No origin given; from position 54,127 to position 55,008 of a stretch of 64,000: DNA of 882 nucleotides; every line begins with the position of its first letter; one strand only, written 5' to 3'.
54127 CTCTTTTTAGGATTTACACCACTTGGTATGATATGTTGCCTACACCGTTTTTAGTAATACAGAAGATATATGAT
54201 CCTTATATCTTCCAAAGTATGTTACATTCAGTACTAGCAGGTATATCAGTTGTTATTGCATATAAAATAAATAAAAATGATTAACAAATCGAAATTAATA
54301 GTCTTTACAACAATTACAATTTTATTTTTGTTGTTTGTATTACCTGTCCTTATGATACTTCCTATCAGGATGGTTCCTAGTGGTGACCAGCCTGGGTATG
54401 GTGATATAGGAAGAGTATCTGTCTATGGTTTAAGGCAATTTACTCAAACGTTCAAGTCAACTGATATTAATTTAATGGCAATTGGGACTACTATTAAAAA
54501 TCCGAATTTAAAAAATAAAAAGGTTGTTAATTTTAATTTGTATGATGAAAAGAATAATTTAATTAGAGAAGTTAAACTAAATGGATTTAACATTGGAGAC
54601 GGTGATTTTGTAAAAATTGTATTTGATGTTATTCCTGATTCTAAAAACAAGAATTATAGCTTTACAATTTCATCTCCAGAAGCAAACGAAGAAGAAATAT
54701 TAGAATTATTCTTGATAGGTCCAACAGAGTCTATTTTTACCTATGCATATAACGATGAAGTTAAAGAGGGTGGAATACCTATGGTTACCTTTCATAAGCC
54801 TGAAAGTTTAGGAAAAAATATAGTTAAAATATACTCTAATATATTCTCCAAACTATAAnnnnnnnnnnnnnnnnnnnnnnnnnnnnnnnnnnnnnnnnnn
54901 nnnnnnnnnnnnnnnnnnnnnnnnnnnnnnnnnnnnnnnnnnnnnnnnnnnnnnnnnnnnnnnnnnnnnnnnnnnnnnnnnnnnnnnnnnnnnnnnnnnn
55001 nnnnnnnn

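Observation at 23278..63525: Hyper-expanded, modular membrane-glycosyltransferase supercluster: candidate novel protein or cell-envelope glycosylation system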

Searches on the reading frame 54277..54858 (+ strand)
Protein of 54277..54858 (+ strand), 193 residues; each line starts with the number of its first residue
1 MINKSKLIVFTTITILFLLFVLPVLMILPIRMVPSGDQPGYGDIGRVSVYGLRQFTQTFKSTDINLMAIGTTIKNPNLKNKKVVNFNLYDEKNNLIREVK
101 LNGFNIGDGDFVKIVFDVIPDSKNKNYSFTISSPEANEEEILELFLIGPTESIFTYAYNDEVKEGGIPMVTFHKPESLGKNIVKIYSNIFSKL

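Call 6: search_protein_families(library=pfam, proteins=[window:54277-54858:+], max_evalue=0.01)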
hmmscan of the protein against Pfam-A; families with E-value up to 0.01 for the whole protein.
window:54277-54858:+ (193 aa): 0 families

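Call 12: search_protein_families(library=ncbifam, proteins=[window:54277-54858:+], max_evalue=0.1)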
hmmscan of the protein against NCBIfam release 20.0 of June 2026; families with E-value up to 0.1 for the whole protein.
window:54277-54858:+ (193 aa): 0 families
